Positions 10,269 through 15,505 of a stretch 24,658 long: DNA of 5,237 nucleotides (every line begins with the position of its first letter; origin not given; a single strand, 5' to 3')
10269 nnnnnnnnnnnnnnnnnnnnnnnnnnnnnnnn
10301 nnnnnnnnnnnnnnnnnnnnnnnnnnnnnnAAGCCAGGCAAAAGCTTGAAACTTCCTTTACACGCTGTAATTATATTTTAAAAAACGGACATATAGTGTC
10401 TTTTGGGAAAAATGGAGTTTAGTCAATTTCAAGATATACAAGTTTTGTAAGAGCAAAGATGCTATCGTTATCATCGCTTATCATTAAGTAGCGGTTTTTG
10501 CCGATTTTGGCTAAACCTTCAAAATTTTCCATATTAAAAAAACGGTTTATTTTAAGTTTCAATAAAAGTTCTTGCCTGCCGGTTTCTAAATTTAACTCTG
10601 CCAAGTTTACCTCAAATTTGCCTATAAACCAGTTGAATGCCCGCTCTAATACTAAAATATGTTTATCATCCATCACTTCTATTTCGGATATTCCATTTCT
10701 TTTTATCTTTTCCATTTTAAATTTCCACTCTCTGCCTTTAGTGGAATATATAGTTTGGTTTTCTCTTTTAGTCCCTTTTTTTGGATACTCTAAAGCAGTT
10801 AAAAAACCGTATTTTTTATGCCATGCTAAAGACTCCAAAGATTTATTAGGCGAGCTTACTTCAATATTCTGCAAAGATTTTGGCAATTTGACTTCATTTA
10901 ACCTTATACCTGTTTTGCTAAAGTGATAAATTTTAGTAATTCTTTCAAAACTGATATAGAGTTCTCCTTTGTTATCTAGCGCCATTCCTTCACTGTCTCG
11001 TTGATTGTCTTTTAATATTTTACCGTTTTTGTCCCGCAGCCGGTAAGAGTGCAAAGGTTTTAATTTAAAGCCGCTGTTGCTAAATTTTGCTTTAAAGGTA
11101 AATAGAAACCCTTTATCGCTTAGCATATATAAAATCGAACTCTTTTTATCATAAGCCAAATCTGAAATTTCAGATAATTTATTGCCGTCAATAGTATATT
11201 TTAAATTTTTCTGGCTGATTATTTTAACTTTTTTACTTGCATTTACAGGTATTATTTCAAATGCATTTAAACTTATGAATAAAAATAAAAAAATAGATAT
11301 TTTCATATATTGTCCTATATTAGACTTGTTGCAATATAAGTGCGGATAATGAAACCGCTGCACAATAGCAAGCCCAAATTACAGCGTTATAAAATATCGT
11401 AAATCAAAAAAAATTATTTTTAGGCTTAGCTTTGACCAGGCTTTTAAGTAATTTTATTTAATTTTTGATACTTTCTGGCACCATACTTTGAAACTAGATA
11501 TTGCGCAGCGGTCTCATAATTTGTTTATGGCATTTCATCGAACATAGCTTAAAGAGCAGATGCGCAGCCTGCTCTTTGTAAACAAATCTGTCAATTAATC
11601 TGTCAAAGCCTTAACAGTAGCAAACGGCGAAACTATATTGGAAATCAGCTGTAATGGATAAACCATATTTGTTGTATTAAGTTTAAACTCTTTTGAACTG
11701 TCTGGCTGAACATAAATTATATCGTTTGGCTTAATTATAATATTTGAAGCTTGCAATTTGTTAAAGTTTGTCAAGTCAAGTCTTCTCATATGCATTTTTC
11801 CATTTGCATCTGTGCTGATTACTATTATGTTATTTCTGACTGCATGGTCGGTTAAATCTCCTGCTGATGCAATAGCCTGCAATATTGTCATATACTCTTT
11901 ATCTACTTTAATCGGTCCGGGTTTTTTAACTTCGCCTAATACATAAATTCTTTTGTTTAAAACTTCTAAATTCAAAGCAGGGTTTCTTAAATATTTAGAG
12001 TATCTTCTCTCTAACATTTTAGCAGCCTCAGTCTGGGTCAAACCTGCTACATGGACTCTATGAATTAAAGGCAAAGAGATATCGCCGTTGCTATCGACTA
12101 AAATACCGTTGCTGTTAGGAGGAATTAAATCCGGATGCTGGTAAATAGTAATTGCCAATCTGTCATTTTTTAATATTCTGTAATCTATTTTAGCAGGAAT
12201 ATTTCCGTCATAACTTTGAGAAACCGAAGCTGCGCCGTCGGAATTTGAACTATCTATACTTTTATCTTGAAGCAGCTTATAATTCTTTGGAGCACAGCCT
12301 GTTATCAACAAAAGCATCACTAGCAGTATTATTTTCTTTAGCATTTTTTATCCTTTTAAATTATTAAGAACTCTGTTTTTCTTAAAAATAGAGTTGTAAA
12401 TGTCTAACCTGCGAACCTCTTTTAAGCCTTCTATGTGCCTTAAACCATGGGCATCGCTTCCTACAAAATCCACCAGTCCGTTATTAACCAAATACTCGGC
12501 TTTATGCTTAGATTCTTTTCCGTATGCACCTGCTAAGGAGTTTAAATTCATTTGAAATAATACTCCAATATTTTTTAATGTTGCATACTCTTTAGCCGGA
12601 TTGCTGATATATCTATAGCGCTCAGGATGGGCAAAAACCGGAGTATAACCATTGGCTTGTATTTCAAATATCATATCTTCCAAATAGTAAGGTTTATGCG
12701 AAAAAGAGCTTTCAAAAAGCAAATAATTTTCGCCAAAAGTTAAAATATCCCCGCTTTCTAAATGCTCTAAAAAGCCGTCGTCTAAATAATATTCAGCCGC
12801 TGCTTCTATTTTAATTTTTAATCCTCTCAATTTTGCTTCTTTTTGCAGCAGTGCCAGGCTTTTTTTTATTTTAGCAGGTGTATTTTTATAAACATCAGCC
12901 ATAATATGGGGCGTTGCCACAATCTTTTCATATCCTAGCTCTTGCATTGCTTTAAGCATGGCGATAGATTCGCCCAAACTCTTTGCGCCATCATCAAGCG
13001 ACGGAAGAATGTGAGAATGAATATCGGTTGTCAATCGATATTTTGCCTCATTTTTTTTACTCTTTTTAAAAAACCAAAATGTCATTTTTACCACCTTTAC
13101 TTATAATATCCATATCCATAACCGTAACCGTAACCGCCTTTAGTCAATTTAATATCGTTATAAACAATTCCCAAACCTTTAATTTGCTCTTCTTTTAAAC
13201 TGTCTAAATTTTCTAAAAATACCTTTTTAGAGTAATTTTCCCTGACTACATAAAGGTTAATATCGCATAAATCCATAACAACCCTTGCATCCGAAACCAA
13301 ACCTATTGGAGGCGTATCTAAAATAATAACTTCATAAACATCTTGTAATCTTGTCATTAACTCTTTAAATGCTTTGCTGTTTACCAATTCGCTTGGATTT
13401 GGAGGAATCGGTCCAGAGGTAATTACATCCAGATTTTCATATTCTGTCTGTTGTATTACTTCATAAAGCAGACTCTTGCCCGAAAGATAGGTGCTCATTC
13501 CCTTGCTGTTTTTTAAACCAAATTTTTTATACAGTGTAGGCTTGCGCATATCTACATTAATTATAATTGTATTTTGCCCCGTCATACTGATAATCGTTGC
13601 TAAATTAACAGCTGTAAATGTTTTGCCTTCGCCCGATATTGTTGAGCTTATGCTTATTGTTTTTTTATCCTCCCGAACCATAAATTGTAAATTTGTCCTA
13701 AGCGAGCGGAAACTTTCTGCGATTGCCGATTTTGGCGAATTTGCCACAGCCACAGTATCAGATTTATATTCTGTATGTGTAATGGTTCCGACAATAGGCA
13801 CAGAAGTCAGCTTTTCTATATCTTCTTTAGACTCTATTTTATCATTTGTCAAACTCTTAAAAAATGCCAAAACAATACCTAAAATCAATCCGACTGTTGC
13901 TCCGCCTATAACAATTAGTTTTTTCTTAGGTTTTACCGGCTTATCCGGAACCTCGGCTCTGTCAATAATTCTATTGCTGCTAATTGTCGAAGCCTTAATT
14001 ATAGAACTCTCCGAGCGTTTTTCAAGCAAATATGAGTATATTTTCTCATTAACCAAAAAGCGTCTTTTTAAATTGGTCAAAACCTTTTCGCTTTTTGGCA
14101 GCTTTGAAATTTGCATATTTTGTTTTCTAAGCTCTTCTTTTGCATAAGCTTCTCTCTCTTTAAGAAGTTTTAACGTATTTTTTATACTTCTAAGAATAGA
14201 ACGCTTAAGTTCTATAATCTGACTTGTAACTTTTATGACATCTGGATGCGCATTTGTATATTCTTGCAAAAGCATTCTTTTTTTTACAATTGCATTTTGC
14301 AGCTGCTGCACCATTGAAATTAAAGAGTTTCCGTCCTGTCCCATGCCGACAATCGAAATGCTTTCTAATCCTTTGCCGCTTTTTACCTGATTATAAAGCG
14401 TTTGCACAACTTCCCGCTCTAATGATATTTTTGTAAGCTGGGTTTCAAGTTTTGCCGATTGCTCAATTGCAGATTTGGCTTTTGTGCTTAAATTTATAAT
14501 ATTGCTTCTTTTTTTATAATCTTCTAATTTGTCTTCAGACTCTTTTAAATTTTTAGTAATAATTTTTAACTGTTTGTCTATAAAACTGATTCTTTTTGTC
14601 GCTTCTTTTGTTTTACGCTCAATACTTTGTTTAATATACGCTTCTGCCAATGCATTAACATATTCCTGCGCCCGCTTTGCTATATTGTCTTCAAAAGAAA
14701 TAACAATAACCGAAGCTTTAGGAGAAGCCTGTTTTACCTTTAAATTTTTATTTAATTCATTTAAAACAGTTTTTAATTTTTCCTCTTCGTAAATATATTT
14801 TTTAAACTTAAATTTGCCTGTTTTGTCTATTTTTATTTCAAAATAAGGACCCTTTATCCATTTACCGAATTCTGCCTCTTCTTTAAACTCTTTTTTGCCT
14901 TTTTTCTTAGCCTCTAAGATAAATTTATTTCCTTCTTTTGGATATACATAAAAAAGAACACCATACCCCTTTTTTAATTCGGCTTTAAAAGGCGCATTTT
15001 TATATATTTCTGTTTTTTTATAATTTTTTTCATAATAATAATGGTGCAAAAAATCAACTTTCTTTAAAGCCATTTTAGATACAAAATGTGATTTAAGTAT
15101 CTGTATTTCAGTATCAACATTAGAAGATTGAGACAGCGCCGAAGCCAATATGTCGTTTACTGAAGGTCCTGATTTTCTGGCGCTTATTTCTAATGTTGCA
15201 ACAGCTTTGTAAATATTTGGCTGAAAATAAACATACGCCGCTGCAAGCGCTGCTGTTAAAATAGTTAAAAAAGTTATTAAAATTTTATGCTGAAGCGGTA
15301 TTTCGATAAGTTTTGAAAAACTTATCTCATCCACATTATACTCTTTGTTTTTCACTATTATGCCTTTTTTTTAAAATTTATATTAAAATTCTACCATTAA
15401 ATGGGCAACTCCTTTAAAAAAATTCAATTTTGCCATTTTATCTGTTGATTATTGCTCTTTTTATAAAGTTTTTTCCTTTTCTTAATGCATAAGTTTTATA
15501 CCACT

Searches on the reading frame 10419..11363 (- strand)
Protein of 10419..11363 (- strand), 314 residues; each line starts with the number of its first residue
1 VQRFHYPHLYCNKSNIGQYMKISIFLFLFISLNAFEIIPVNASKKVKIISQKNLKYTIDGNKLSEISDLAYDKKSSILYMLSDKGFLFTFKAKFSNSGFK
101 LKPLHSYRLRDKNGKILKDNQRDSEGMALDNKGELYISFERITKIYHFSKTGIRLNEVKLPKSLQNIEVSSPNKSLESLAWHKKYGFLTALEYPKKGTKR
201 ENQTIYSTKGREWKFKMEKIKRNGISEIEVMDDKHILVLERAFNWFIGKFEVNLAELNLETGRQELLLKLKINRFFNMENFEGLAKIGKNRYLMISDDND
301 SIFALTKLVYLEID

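Call 12: search_protein_families(library=pfam, proteins=[window:10419-11363:-])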
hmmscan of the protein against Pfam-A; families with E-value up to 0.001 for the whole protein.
window:10419-11363:- (314 aa): 2 families
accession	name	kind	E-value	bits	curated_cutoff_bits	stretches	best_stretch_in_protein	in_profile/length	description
PF13449.12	Phytase-like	-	1.4e-39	137.1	27.6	1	63-299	3-283/284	Esterase-like activity of phytase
PF06977.17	SdiA-regulated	-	2.6e-08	33.8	21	1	39-140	146-241/249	SdiA-regulated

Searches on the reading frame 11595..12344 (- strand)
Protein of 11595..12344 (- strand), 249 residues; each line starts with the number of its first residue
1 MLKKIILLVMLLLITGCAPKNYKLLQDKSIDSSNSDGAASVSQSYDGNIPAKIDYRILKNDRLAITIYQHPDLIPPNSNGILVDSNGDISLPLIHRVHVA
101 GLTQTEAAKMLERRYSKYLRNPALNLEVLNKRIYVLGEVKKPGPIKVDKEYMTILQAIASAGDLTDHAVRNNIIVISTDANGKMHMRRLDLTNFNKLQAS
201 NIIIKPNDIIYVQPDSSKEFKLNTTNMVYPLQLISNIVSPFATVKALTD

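Call 12: search_protein_families(library=pfam, proteins=[window:11595-12344:-])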
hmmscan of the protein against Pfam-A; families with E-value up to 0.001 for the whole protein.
window:11595-12344:- (249 aa): 3 families
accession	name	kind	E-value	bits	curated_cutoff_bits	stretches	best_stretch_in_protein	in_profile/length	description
PF02563.21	Poly_export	-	1.2e-21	77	28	1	53-128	5-76/77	Polysaccharide biosynthesis/export protein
PF22461.2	SLBB_2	-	6.7e-12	45.8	27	1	131-212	1-79/79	SLBB domain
PF10531.15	SLBB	-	7.4e-09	35.8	27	1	133-184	2-51/55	SLBB domain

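Call 51: find_encoding_contigs(protein=window:11595-12344:-, flank=6000, max_places=8)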
Protein window:11595-12344:- (249 aa): 2 contigs read that carry it; 2 places shown.
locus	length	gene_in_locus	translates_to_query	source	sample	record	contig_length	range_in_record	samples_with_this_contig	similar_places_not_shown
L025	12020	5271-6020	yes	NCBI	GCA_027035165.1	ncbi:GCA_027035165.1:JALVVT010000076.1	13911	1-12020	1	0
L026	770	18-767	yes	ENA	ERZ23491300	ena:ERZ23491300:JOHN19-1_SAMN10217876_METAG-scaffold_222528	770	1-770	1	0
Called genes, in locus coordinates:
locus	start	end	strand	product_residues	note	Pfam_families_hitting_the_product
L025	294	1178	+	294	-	PF02558:ApbA, PF08546:ApbA_C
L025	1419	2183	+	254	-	-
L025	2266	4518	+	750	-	PF02706:Wzz, PF13807:GNVR, PF13614:AAA_31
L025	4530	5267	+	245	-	PF19567:CpsB_CapC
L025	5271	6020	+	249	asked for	PF02563:Poly_export, PF10531:SLBB, PF22461:SLBB_2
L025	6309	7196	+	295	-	PF06977:SdiA-regulated (weak), PF13449:Phytase-like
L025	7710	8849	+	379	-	PF01145:Band_7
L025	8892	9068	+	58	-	-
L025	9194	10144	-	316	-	PF04613:LpxD, PF24894:Hexapep_GlmU (faint), PF25084:LbH_EIF2B (weak), PF00132:Hexapep (weak), PF14602:Hexapep_2 (faint), PF00132:Hexapep, PF25087:GMPPB_C (weak)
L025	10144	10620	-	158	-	PF01842:ACT, PF22629:ACT_AHAS_ss, PF13710:ACT_5, PF10369:ALS_ss_C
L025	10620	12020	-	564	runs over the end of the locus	PF02776:TPP_enzyme_N, PF00205:TPP_enzyme_M, PF02775:TPP_enzyme_C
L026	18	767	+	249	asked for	PF02563:Poly_export, PF10531:SLBB, PF22461:SLBB_2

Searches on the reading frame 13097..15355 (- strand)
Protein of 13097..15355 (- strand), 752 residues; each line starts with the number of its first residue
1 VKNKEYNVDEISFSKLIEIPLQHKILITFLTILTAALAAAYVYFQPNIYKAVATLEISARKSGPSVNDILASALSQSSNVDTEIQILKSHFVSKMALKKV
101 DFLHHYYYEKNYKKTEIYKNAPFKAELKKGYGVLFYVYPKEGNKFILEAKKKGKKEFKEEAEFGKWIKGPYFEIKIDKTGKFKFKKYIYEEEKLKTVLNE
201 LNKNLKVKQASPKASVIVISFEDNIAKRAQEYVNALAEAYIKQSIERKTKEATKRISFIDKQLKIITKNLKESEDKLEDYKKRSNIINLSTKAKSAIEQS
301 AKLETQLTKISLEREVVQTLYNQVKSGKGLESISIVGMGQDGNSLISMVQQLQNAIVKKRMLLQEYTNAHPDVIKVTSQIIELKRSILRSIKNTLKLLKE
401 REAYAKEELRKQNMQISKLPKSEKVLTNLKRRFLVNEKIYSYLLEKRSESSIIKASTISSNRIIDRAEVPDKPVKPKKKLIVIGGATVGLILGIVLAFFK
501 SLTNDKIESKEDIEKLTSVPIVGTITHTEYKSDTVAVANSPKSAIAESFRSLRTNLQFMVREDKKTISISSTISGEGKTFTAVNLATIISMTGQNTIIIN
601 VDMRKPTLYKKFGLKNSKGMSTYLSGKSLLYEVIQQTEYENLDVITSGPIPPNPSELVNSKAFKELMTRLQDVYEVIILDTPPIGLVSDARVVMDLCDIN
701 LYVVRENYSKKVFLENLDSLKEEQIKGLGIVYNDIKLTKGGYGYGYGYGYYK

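Call 12: search_protein_families(library=pfam, proteins=[window:13097-15355:-])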
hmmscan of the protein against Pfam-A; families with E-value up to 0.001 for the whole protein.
window:13097-15355:- (752 aa): 6 families
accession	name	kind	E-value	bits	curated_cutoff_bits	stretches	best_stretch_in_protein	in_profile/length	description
PF13807.11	GNVR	-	2.2e-19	69.6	27.7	1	424-501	5-81/82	G-rich domain on putative tyrosine kinase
PF02706.20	Wzz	-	3.4e-10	40.5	25.5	1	9-93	1-84/91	Chain length determinant protein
PF13614.12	AAA_31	-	1.1e-09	38.9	27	1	565-684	2-128/177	AAA domain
PF10609.15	ParA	-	5e-05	23.3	27.1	0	564-683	3-121/246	NUBPL iron-transfer P-loop NTPase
PF01656.29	CbiA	-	9.2e-05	22.8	25.4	1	567-659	1-54/125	CobQ/CobB/MinD/ParA nucleotide binding domain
PF09140.17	MipZ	-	0.00057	19.7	20.7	0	571-683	7-109/262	ATPase MipZ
